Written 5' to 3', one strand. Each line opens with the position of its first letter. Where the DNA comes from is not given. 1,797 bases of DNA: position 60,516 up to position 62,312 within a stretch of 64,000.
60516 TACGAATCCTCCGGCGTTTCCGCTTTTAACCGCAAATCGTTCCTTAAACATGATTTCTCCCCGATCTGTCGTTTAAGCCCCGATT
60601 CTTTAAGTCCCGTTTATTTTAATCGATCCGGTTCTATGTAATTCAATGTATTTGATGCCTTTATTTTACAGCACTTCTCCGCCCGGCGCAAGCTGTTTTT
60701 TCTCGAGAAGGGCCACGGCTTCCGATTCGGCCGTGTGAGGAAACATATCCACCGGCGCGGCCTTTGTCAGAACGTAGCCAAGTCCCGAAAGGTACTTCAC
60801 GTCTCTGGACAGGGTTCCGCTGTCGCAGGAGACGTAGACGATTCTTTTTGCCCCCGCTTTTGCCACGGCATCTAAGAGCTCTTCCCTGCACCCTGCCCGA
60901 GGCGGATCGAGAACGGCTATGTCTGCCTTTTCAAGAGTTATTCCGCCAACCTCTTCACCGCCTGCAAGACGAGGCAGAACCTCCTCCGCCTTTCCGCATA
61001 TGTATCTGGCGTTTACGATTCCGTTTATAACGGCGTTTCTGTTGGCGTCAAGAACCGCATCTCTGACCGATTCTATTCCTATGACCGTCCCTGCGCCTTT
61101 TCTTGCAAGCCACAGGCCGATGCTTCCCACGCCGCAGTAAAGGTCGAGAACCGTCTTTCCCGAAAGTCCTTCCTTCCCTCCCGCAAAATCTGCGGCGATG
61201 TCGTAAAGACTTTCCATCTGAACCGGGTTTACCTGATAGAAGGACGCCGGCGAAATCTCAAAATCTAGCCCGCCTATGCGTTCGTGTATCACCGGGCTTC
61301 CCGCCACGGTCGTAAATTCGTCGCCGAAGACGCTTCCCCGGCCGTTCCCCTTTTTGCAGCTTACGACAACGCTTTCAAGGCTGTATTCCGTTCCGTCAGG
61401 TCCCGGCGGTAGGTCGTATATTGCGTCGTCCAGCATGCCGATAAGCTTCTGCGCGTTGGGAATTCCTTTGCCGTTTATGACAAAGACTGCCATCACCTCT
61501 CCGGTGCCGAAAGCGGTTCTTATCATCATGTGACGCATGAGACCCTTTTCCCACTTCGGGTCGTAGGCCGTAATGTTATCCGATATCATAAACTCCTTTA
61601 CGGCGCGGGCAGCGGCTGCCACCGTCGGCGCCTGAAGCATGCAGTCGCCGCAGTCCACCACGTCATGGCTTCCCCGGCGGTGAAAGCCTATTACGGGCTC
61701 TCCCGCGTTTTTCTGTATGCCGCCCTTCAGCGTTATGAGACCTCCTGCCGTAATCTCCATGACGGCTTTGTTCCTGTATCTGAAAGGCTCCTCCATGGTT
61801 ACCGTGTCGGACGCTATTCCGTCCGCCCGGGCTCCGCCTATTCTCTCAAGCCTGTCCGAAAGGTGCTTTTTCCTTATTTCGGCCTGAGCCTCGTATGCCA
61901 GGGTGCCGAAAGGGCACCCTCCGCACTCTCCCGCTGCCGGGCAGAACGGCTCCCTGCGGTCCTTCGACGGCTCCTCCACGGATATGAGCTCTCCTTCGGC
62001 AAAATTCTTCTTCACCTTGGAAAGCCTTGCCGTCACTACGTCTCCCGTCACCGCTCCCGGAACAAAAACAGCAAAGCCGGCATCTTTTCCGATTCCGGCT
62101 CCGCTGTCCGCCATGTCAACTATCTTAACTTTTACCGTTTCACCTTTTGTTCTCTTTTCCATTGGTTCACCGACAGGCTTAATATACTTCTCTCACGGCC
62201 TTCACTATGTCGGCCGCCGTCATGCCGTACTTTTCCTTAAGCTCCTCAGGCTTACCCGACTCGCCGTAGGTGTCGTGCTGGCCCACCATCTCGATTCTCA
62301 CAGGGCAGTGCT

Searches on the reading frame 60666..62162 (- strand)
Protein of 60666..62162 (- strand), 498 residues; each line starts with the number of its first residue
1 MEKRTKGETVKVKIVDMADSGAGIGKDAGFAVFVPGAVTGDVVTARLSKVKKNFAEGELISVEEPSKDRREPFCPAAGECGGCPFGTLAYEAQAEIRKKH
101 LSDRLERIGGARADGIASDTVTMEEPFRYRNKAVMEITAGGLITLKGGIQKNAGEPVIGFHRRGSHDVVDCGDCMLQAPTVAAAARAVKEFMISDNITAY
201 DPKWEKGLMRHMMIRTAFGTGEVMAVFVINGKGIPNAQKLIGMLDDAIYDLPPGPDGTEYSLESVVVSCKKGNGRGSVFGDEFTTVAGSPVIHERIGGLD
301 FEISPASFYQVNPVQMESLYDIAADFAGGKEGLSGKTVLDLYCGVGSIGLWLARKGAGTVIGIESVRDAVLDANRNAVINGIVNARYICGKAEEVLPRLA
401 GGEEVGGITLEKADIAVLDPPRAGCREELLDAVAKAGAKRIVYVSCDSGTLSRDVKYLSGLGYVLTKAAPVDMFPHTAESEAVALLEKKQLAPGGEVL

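Call 17: search_protein_families(library=ncbifam, proteins=[window:60666-62162:-])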
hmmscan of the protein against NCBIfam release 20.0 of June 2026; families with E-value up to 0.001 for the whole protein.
window:60666-62162:- (498 aa): 14 families
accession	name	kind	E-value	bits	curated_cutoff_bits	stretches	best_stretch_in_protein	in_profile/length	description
TIGR00479.1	rumA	equivalog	4.3e-104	348.7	183.55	1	20-479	4-430/432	23S rRNA (uracil(1939)-C(5))-methyltransferase RlmD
NF009639.0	PRK13168.1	equivalog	4.6e-67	226.8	458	2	298-488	267-445/446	23S rRNA (uracil(1939)-C(5))-methyltransferase RlmD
NF002910.0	PRK03522.2-3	equivalog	1.5e-45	155.9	558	1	77-488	8-382/383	23S rRNA (uracil(747)-C(5))-methyltransferase RlmC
NF002909.0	PRK03522.2-1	equivalog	1.4e-43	149.6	553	1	77-488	8-373/374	23S rRNA (uracil(747)-C(5))-methyltransferase RlmC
TIGR02085.1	meth_trns_rumB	equivalog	9.3e-31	107.1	429.5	1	77-488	7-374/374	23S rRNA (uracil(747)-C(5))-methyltransferase RlmC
NF002913.0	PRK03522.2-6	equivalog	1.1e-21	77.6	537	2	409-488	263-340/342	23S rRNA (uracil(747)-C(5))-methyltransferase RlmC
TIGR02143.1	trmA_only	equivalog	4.4e-16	58.8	334.65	1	305-489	171-352/352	tRNA (uridine(54)-C5)-methyltransferase TrmA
NF053605.1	PyTRAM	equivalog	1.3e-10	40.9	85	1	6-57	4-55/56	TRAM domain-containing RNA chaperone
NF008993.0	PRK12336.1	equivalog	1.5e-08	34.3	243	1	5-58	147-200/203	translation initiation factor IF-2 subunit beta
TIGR01983.1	UbiG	equivalog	1.9e-06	27.4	102.95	1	309-396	23-110/228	bifunctional 2-polyprenyl-6-hydroxyphenol methylase/3-demethylubiquinol 3-O-methyltransferase UbiG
NF053718.1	23SC1962Mtase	equivalog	2.4e-05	23.3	575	1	332-423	208-291/383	23S rRNA (cytosine(1962)-C(5))-methyltransferase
TIGR04290.1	meth_Rta_06860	hypoth_equivalog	0.00065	19.2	300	0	331-368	46-83/226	TIGR04290 family methyltransferase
NF040850.1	Trm14_Thcoccales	equivalog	0.00098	18.1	480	0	334-393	217-278/365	tRNA (guanine(6)-N2)-methyltransferase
TIGR00091.1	TIGR00091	equivalog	0.001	18.5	112.65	0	336-410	18-93/194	tRNA (guanosine(46)-N7)-methyltransferase TrmB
